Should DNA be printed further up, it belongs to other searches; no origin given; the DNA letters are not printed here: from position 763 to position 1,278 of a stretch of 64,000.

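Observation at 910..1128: Precursor with textbook double-glycine leader and a 48%-glycine, 2.5x tandem-repeat core kept nearly identical at DNA level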

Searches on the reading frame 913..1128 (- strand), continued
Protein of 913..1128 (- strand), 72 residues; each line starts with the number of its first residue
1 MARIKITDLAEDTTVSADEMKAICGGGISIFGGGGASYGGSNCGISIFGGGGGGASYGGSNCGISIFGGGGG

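Call 55: search_protein_families(library=ncbifam, max_evalue=0.001, proteins=[L131:4243-5670:+, L131:1633-3690:+, L131:5950-8037:+, L131:5667-5942:+, L131:8021-8434:+, L131:9724-10185:-, L131:8463-9659:-])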
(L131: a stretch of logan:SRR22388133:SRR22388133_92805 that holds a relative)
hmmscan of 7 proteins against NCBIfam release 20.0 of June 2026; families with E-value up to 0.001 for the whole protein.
L131:4243-5670:+ (475 aa): 75 families (the best 25 are shown)
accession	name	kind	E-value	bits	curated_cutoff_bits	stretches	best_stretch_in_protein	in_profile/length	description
TIGR04055.1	rSAM_NirJ2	equivalog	3.4e-32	112.3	500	1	142-444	6-313/326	putative heme d1 biosynthesis radical SAM protein NirJ2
TIGR04545.1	rSAM_ahbD_hemeb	equivalog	1.5e-31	110.1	500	2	140-333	4-198/339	heme b synthase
TIGR04303.1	GeoRSP_rSAM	equivalog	5.3e-29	101.8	400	1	141-439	10-311/325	GeoRSP system radical SAM/SPASM protein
TIGR04053.2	TIGR04053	equivalog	1.1e-28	100.5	395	2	138-338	10-212/366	TIGR04053 family radical SAM/SPASM domain-containing protein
TIGR04250.1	SCM_rSAM_ScmE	equivalog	5.2e-27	94.7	400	2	137-294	4-163/358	SynChlorMet cassette radical SAM/SPASM protein ScmE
TIGR04340.1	rSAM_ACGX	hypoth_equivalog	1.9e-25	89.8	400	2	135-305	2-178/341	radical SAM/SPASM domain protein, ACGX system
TIGR02109.1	PQQ_syn_pqqE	equivalog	2.3e-24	86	381.35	1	137-427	8-304/358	pyrroloquinoline quinone biosynthesis protein PqqE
TIGR04051.1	rSAM_NirJ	equivalog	6.4e-24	84.6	515.45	1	141-301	7-168/354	heme d1 biosynthesis radical SAM protein NirJ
TIGR04251.1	SCM_rSAM_ScmF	equivalog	2.4e-23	83.1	400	1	140-294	8-167/353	SynChlorMet cassette radical SAM/SPASM protein ScmF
NF045574.1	sacti_mat_StsB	exception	8.1e-23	81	625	1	133-472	93-430/466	StsB family radical SAM/SPASM domain sactipeptide maturase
TIGR04317.1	W_rSAM_matur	equivalog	1.8e-21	76.7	380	2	139-268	7-136/349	tungsten cofactor oxidoreductase radical SAM maturase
TIGR03962.1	mycofact_rSAM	equivalog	2.9e-21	76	265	2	137-286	13-163/339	mycofactocin radical SAM maturase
TIGR04054.1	rSAM_NirJ1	equivalog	3.6e-21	75.2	650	1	140-343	40-243/387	putative heme d1 biosynthesis radical SAM protein NirJ1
TIGR04546.1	rSAM_ahbC_deAc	equivalog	3.7e-21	75.4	650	1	141-342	44-245/390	12,18-didecarboxysiroheme deacetylase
NF047865.1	rSAM_PapB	equivalog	3.5e-20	72.5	340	1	136-448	3-329/330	PapB family radical SAM/SPASM ranthipeptide maturase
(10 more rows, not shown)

L131:1633-3690:+ (685 aa): 14 families
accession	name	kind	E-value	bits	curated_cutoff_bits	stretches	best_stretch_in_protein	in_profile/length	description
TIGR03975.1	rSAM_ocin_1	subfamily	1.6e-154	515.8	281.85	1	10-617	3-606/606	RiPP maturation radical SAM C-methyltransferase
TIGR03471.1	HpnJ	equivalog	7.3e-19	68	577.6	1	155-437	83-353/472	hopanoid biosynthesis associated radical SAM protein HpnJ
NF050148.1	rSAM_ApyD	equivalog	3.6e-18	65.3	750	1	129-437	63-354/645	RiPP biosynthesis radical SAM protein ApyD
NF033712.0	B12_rSAM_KedN5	subfamily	3.6e-17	61.8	700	1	136-441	57-362/624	KedN5 family methylcobalamin-dependent radical SAM C-methyltransferase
TIGR04072.2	rSAM_ladder_B12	equivalog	5.4e-14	51.7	360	1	280-437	178-337/443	lipid biosynthesis B12-binding/radical SAM protein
TIGR02026.1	BchE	equivalog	6.6e-12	45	481.35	1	130-423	52-339/497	magnesium-protoporphyrin IX monomethyl ester anaerobic oxidative cyclase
TIGR04367.1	HpnR_B12_rSAM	equivalog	7.7e-12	44.5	650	1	131-428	51-332/490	hopanoid C-3 methylase HpnR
TIGR04479.1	bcpD_PhpK_rSAM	subfamily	8.4e-11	40.9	600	1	282-438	241-398/504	PhpK family radical SAM P-methyltransferase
TIGR04385.1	B12_rSAM_cofa1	equivalog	1.5e-10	40.9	450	1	118-437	40-352/438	B12 lower ligand biosynthesis radical SAM protein BzaD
TIGR04014.1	B12_SAM_MJ_0865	equivalog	4.1e-10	39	360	1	375-446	262-333/434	methyl-coenzyme M reductase glutamine C-methyltransferase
TIGR04013.1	B12_SAM_MJ_1487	hypoth_equivalog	9.9e-09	34.5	251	0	138-328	40-192/382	TIGR04013 family B12-binding domain/radical SAM domain-containing protein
NF040546.1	rSAM_CUAEP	equivalog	2.7e-06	26.4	500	1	371-446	263-338/468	CUAEP/CCAEP-tail radical SAM (seleno)protein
TIGR04190.1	B12_SAM_Ta0216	equivalog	0.00015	20.5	500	1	155-321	95-263/554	TIGR04190 family B12-binding domain/radical SAM domain protein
TIGR01212.1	TIGR01212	equivalog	0.00037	19.7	180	0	383-447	139-203/302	tRNA modification radical SAM protein MnmL/YtqA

L131:5950-8037:+ (695 aa): 14 families
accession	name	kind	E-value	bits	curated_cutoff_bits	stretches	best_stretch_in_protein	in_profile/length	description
TIGR03975.1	rSAM_ocin_1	subfamily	1.9e-166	555.1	281.85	1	13-627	4-606/606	RiPP maturation radical SAM C-methyltransferase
NF050148.1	rSAM_ApyD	equivalog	7.2e-21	74.2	750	1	132-451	63-363/645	RiPP biosynthesis radical SAM protein ApyD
TIGR03471.1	HpnJ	equivalog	2.9e-19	69.3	577.6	1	138-449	64-360/472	hopanoid biosynthesis associated radical SAM protein HpnJ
NF033712.0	B12_rSAM_KedN5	subfamily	9.2e-18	63.8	700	1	139-444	58-360/624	KedN5 family methylcobalamin-dependent radical SAM C-methyltransferase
TIGR04014.1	B12_SAM_MJ_0865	equivalog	6.8e-14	51.5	360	1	197-451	90-333/434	methyl-coenzyme M reductase glutamine C-methyltransferase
TIGR04479.1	bcpD_PhpK_rSAM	subfamily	4.2e-13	48.5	600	1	287-451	242-406/504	PhpK family radical SAM P-methyltransferase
TIGR04072.2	rSAM_ladder_B12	equivalog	5.9e-13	48.2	360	1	289-449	183-344/443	lipid biosynthesis B12-binding/radical SAM protein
TIGR02026.1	BchE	equivalog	2e-11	43.4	481.35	1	110-447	34-358/497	magnesium-protoporphyrin IX monomethyl ester anaerobic oxidative cyclase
TIGR04013.1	B12_SAM_MJ_1487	hypoth_equivalog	2.1e-10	40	251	1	117-254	15-140/382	TIGR04013 family B12-binding domain/radical SAM domain-containing protein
TIGR04190.1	B12_SAM_Ta0216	equivalog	5.5e-10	38.4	500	1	159-368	96-306/554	TIGR04190 family B12-binding domain/radical SAM domain protein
TIGR04367.1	HpnR_B12_rSAM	equivalog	9.6e-10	37.6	650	1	135-431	52-330/490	hopanoid C-3 methylase HpnR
NF038361.1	rSAM_Sden_1168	equivalog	1.3e-08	33.8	575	1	138-446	135-443/560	Sden_1168 family B12-binding radical SAM P-methyltransferase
TIGR01210.1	TIGR01210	equivalog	0.00018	20.9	212.15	0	292-426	22-169/313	archaeosine biosynthesis radical SAM protein RaSEA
NF040546.1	rSAM_CUAEP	equivalog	0.00062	18.6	500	0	378-451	265-338/468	CUAEP/CCAEP-tail radical SAM (seleno)protein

L131:5667-5942:+ (91 aa): 0 families

L131:8021-8434:+ (137 aa): 2 families
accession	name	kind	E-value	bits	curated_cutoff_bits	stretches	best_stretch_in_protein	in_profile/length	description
TIGR04500.1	PpiC_rel_mature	subfamily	1.7e-09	37.4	180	1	29-107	117-195/340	TIGR04500 family putative peptide maturation system protein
NF051879.1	TDE1658_narrow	equivalog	0.00019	20.5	340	1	29-123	67-163/342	MOSP complex formation periplasmic protein, TDE1658 family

L131:9724-10185:- (153 aa): 1 family
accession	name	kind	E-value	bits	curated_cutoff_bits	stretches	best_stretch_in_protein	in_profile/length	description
TIGR04500.1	PpiC_rel_mature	subfamily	2.9e-14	53.1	180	1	8-120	84-196/340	TIGR04500 family putative peptide maturation system protein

L131:8463-9659:- (398 aa): 15 families
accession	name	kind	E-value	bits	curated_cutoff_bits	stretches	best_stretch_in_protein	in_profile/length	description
NF040959.1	MamA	equivalog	1.2e-09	37.9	200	1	45-136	43-134/204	magnetosome protein MamA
TIGR02552.1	LcrH_SycD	equivalog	5.6e-09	35.8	104.8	1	49-143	28-122/136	SycD/LcrH family type III secretion system chaperone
NF007610.0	PRK10258.1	equivalog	1.1e-08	34.7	342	1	197-338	9-144/251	malonyl-ACP O-methyltransferase BioC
TIGR02021.1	BchM-ChlM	equivalog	2.3e-07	30.4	158.9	1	237-313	55-133/218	magnesium protoporphyrin IX methyltransferase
TIGR02917.1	PEP_TPR_lipo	equivalog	1.1e-06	26.9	312.2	1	50-183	510-644/899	XrtA/PEP-CTERM system TPR-repeat protein PrsT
NF045667.1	MTase_DVU1556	equivalog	2.8e-06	27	155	1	235-377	21-167/213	DVU_1556 family methyltransferase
NF045882.1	PLipidMtase_Leg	equivalog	3.1e-05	23.8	390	1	195-283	4-88/207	phospholipid N-methyltransferase PmtA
TIGR02072.1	BioC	equivalog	4e-05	23.5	184.95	1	204-334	5-133/244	malonyl-ACP O-methyltransferase BioC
TIGR04510.1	mod_pep_cyc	subfamily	4.1e-05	22.3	400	1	74-139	399-568/814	putative peptide modification system cyclase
TIGR01983.1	UbiG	equivalog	6.1e-05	22.4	102.95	1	234-334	47-152/228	bifunctional 2-polyprenyl-6-hydroxyphenol methylase/3-demethylubiquinol 3-O-methyltransferase UbiG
NF052415.1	T3SS_chap_SctY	equivalog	0.00016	22.2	70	0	38-134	5-104/106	type III secretion apparatus assembly chaperone SctY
NF001244.0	PRK00216.1-5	equivalog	0.00022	20.6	216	1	194-278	7-93/236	bifunctional demethylmenaquinone methyltransferase/2-methoxy-6-polyprenyl-1,4-benzoquinol methylase UbiE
TIGR02795.1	tol_pal_ybgF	equivalog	0.00026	21.5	90.1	0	48-101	11-67/119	tol-pal system protein YbgF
TIGR00540.1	TPR_hemY_coli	hypoth_equivalog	0.00035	19.5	142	0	114-164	333-383/385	heme biosynthesis-associated TPR protein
TIGR03939.1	PGA_TPR_OMP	equivalog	0.00067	18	366.65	1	77-189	90-204/800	poly-beta-1,6 N-acetyl-D-glucosamine export porin PgaA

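Call 76: find_homologous_proteins(query=L131:4243-5670:+, max_evalue=1e-10)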
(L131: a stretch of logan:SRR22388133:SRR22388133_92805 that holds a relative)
Query L131:4243-5670:+ (475 aa): 341 proteins with E <= 1e-10 among 6977 candidates; the best 120 are listed.
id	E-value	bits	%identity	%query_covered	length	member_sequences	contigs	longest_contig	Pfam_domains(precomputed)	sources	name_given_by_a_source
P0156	0.0e+0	1099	100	100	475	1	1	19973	PF13186.12,PF04055.28,PF13353.12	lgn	-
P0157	1.3e-187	642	59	98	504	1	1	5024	PF13186.12,PF04055.28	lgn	-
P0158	7.0e-179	614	55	99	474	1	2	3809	PF13186.12,PF04055.28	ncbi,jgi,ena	-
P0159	8.8e-178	610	57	100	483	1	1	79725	PF13186.12,PF04055.28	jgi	jgi:radical SAM protein with 4Fe4S-binding SPASM domain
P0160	2.8e-175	602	55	99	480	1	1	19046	PF13186.12,PF04055.28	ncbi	-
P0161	1.5e-174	599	56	99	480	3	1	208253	PF13186.12,PF04055.28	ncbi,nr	ncbi:MAG: radical SAM protein [Kiritimatiellaeota bacterium]|nr:radical SAM protein [Kiritimatiellot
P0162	1.6e-167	576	54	98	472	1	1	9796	PF13186.12,PF04055.28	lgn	-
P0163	2.0e-141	490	47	99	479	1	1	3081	PF13186.12,PF04055.28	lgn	-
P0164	4.7e-140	486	46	99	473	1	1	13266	PF13186.12,PF04055.28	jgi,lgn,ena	-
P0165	1.0e-136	475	45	99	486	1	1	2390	PF13186.12,PF04055.28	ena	-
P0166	4.4e-128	446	43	99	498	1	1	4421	PF13186.12,PF04055.28,PF05402.19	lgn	-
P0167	1.3e-127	445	42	98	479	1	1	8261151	PF13186.12,PF04055.28,PF13353.12,PF05402.19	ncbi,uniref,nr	ncbi:hypothetical protein DSCO28_36630 [Desulfosarcina ovata subsp. sediminis]|uniref:Radical SAM co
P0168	5.9e-126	439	42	98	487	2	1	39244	PF13186.12,PF04055.28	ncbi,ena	-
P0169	2.2e-124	434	41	99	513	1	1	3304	PF13186.12,PF04055.28,PF05402.19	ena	-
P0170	6.2e-124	433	47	87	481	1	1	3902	PF13186.12,PF04055.28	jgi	jgi:radical SAM protein with 4Fe4S-binding SPASM domain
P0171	1.2e-123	432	42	97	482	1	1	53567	PF13186.12,PF04055.28,PF05402.19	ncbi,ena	-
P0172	1.7e-123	431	41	99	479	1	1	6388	PF13186.12,PF04055.28,PF05402.19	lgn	-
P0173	2.0e-122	428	42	97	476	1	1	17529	PF13186.12,PF04055.28,PF05402.19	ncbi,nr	ncbi:MAG: PqqD family peptide modification chaperone [Kiritimatiellaeota bacterium]|nr:PqqD family p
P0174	5.6e-122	426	40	98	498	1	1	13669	PF13186.12,PF04055.28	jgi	jgi:radical SAM protein with 4Fe4S-binding SPASM domain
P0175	2.3e-121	424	40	99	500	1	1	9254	PF13186.12,PF04055.28,PF05402.19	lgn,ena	-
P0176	2.8e-121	424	42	99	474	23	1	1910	PF13186.12,PF04055.28,PF13353.12,PF05402.19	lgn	-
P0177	9.2e-121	422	42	98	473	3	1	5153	PF13186.12,PF04055.28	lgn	-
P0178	1.2e-120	422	41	98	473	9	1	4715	PF13186.12,PF04055.28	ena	-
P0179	2.1e-120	421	42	98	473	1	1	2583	PF13186.12,PF04055.28,PF13353.12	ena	-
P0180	2.4e-120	421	42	98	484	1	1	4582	PF13186.12,PF04055.28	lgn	-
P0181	6.8e-120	419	41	99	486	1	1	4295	PF13186.12,PF04055.28,PF05402.19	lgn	-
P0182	6.9e-120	419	41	98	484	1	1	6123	PF13186.12,PF04055.28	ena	-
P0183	2.1e-119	418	41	98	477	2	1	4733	PF13186.12,PF04055.28,PF13353.12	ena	-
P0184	3.4e-119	417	40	98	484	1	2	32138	PF13186.12,PF04055.28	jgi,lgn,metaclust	metaclust:\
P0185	7.0e-119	416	41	98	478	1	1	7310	PF13186.12,PF04055.28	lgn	-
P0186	8.1e-119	416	40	98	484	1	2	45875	PF13186.12,PF04055.28,PF13353.12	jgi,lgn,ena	-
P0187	2.3e-117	411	40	99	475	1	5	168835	PF13186.12,PF04055.28,PF13353.12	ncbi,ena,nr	ncbi:MAG: radical SAM protein [Synergistaceae bacterium]|nr:radical SAM protein [Synergistaceae bact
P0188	2.9e-117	411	40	98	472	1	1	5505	PF13186.12,PF04055.28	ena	-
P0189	8.4e-117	409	40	98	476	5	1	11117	PF13186.12,PF04055.28,PF13353.12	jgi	jgi:radical SAM protein with 4Fe4S-binding SPASM domain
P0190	8.9e-117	409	41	98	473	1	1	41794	PF13186.12,PF04055.28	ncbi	-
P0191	2.7e-116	407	40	98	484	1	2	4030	PF13186.12,PF04055.28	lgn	-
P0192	3.3e-116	407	41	98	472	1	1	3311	PF13186.12,PF04055.28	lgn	-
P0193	7.0e-116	406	39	98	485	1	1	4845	PF13186.12,PF04055.28,PF13353.12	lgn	-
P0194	9.3e-116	406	40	98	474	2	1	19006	PF13186.12,PF04055.28,PF05402.19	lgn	-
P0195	1.1e-115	405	40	99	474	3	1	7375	PF13186.12,PF04055.28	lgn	-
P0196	2.4e-115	404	41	98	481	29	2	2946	PF13186.12,PF04055.28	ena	-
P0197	3.6e-115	404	43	95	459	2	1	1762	PF13186.12,PF04055.28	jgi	-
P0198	5.7e-115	403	40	98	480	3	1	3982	PF13186.12,PF04055.28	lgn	-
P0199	6.2e-115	403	40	98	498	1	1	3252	PF13186.12,PF04055.28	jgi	jgi:radical SAM protein with 4Fe4S-binding SPASM domain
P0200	7.7e-115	403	40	98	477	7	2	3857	PF13186.12,PF04055.28,PF13353.12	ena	-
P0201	1.1e-114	402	40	98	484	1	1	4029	PF13186.12,PF04055.28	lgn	-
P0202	3.2e-114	401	40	98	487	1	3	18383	PF13186.12,PF04055.28,PF05402.19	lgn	-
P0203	5.4e-114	400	41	98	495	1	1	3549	PF13186.12,PF04055.28,PF13353.12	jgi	-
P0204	1.2e-113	399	41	98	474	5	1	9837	PF13186.12,PF04055.28,PF13353.12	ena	-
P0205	1.4e-113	398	39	98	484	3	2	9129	PF13186.12,PF04055.28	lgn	-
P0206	2.3e-113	398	39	98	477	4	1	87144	PF13186.12,PF04055.28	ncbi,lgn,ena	-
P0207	8.1e-113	396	39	98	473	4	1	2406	PF13186.12,PF04055.28,PF05402.19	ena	-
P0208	1.1e-112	395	40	98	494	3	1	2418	PF13186.12,PF04055.28,PF13353.12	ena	-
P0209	1.1e-112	395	40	99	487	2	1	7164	PF13186.12,PF04055.28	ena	-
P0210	1.4e-112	395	39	98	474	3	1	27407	PF13186.12,PF04055.28,PF13353.12,PF05402.19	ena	-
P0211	2.4e-111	391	41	98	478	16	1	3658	PF13186.12,PF04055.28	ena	-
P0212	2.5e-111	391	38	97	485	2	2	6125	PF13186.12,PF04055.28,PF13353.12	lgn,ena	-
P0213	2.7e-111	391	39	98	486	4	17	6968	PF13186.12,PF04055.28,PF13353.12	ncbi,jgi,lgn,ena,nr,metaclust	ncbi:MAG: PqqD family peptide modification chaperone [Candidatus Poseidoniia archaeon]|jgi:radical S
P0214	8.4e-111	389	40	98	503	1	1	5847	PF13186.12,PF04055.28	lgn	-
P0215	9.4e-111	389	38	98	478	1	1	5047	PF13186.12,PF04055.28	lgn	-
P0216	6.2e-110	386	39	98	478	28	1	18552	PF13186.12,PF04055.28,PF05402.19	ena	-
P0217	6.8e-110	386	43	84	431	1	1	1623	PF13186.12,PF04055.28,PF13353.12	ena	-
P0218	2.3e-109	384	39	95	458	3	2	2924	PF13186.12,PF04055.28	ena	-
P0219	2.5e-109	384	38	98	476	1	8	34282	PF13186.12,PF04055.28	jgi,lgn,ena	-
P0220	5.9e-109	383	37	98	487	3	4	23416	PF13186.12,PF04055.28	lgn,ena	-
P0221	6.9e-109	383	40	98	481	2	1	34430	PF13186.12,PF04055.28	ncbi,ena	-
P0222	8.5e-109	383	38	97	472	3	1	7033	PF13186.12,PF04055.28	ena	-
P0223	1.2e-108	382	39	97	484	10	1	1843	PF13186.12,PF04055.28,PF05402.19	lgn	-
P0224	4.2e-107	377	39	98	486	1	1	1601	PF13186.12,PF04055.28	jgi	jgi:radical SAM protein with 4Fe4S-binding SPASM domain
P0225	2.8e-106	374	37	98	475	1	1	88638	PF13186.12,PF04055.28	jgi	-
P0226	6.6e-106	373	37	100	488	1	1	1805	PF13186.12,PF04055.28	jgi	jgi:radical SAM protein with 4Fe4S-binding SPASM domain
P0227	1.7e-105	372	38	98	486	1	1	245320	PF13186.12,PF04055.28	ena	-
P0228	1.9e-105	372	38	98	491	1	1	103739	PF13186.12,PF04055.28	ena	-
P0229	1.3e-104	369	38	97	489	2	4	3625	PF13186.12,PF04055.28,PF05402.19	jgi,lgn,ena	-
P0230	2.1e-104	368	37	98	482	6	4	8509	PF13186.12,PF04055.28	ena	-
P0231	2.5e-104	368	37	97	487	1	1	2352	PF13186.12,PF04055.28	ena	-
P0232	1.3e-103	366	37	98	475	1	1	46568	PF13186.12,PF04055.28,PF13353.12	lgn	-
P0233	3.3e-103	364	38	100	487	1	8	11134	PF13186.12,PF04055.28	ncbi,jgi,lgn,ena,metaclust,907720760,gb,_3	metaclust:\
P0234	8.5e-103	363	38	98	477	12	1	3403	PF13186.12,PF04055.28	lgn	-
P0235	3.1e-101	358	38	97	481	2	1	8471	PF13186.12,PF04055.28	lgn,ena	-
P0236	4.7e-101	357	38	99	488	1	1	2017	PF13186.12,PF04055.28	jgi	jgi:radical SAM protein with 4Fe4S-binding SPASM domain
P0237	7.9e-101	356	36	97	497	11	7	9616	PF13186.12,PF04055.28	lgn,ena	-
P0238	8.8e-101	356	38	99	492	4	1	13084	PF13186.12,PF04055.28,PF13353.12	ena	-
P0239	1.1e-100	356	37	100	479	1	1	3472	PF13186.12,PF04055.28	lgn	-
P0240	1.6e-100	355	37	97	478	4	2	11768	PF13186.12,PF04055.28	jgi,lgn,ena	-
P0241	1.7e-100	355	37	99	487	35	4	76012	PF13186.12,PF04055.28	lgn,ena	-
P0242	1.8e-100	355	37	98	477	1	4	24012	PF13186.12,PF04055.28,PF05402.19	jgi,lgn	jgi:radical SAM protein with 4Fe4S-binding SPASM domain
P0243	3.4e-100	354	37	100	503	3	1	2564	PF13186.12,PF04055.28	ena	-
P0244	5.0e-98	347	36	97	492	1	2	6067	PF13186.12,PF04055.28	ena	-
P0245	7.0e-98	347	37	98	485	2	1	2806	PF13186.12,PF04055.28,PF05402.19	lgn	-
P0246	2.4e-97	345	37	98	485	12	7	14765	PF13186.12,PF04055.28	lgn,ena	-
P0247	2.9e-97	345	37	97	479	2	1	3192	PF13186.12,PF04055.28,PF05402.19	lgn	-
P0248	3.3e-97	344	35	97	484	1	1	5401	PF13186.12,PF04055.28,PF05402.19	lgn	-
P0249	1.0e-96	343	36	97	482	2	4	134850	PF13186.12,PF04055.28,PF05402.19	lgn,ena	-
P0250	2.3e-96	342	36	98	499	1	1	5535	PF13186.12,PF04055.28,PF05402.19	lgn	-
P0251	2.3e-96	342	36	98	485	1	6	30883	PF13186.12,PF04055.28,PF13353.12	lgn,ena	-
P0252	9.3e-96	340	37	98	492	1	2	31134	PF13186.12,PF04055.28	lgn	-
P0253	9.8e-96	340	34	97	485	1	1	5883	PF13186.12,PF04055.28,PF05402.19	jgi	-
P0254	1.0e-95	339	34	99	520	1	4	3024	PF13186.12,PF04055.28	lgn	-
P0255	1.2e-95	339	35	98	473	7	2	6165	PF13186.12,PF04055.28,PF05402.19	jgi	-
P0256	1.7e-95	339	36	98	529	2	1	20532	PF13186.12,PF04055.28,PF05402.19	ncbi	-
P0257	1.8e-95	339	36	97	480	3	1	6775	PF13186.12,PF04055.28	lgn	-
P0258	2.4e-95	338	35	97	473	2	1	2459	PF13186.12,PF04055.28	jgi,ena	-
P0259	2.8e-95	338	35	99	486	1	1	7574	PF13186.12,PF04055.28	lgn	-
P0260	3.7e-95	338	36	99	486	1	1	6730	PF13186.12,PF04055.28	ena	-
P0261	1.2e-94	336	36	98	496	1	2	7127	PF13186.12,PF04055.28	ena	-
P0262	1.9e-94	335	36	98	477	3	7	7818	PF13186.12,PF04055.28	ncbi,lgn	-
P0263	3.6e-94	334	37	98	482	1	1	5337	PF13186.12,PF04055.28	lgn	-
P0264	1.9e-93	332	37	99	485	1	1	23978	PF13186.12,PF04055.28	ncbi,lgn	-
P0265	2.2e-93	332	36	97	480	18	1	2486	PF13186.12,PF04055.28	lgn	-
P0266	3.5e-93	331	36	98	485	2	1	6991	PF13186.12,PF04055.28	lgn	-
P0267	3.9e-93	331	36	98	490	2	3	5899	PF13186.12,PF04055.28,PF13353.12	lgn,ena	-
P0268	9.9e-93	330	36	97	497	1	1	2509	PF13186.12,PF04055.28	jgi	jgi:radical SAM protein with 4Fe4S-binding SPASM domain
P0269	5.0e-92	327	35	99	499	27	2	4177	PF13186.12,PF04055.28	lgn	-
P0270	6.3e-92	327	35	98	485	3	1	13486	PF13186.12,PF04055.28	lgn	-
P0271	2.1e-91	325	34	98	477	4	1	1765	PF13186.12,PF04055.28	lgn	-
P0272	4.1e-91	324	35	98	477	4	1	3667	PF13186.12,PF04055.28,PF13353.12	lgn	-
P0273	5.3e-91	324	35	99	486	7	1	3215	PF13186.12,PF04055.28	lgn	-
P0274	1.2e-90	323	35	98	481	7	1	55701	PF13186.12,PF04055.28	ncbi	-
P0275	3.0e-90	321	35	98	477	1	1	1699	PF13186.12,PF04055.28,PF13353.12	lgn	-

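Call 78: find_encoding_contigs(protein=P0161, flank=10000, max_places=4)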
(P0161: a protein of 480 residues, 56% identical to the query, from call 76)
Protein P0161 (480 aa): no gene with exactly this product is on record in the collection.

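Call 79: list_cluster_members(proteins=[P0161, P0160, P0159, P0158, P0167])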
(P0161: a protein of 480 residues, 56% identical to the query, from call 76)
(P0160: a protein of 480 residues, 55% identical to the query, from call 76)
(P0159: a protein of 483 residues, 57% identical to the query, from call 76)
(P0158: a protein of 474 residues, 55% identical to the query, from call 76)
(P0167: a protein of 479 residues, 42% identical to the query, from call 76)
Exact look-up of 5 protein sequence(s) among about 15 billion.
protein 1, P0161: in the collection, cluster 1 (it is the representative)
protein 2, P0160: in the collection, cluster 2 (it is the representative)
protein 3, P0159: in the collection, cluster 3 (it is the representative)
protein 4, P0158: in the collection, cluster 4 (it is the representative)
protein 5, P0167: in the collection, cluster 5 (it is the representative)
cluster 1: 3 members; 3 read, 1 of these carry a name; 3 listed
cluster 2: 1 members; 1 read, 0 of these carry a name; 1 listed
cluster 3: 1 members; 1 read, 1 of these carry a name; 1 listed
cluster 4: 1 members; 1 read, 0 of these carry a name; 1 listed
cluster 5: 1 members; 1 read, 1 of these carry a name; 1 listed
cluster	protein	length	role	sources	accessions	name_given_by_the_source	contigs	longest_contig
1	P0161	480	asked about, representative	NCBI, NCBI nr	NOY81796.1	MAG: radical SAM protein [Kiritimatiellaeota bacterium] | radical SAM protein [Kiritimatiellota bacterium]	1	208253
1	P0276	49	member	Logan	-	-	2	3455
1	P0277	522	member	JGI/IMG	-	-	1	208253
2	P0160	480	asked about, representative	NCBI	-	-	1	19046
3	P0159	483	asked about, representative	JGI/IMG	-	radical SAM protein with 4Fe4S-binding SPASM domain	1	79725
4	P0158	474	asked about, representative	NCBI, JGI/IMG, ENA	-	-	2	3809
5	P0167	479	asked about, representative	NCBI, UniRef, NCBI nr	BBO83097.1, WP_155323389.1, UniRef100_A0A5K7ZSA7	hypothetical protein DSCO28_36630 [Desulfosarcina ovata subsp. sediminis] | Radical SAM core domain-containing protein n=1 Tax=Desulfosarcina ovata subsp. sediminis ... | PqqD family peptide modification chaperone [Desulfosarcina ovata]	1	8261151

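Call 80: find_encoding_contigs(protein=P0277, flank=10000, max_places=3)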
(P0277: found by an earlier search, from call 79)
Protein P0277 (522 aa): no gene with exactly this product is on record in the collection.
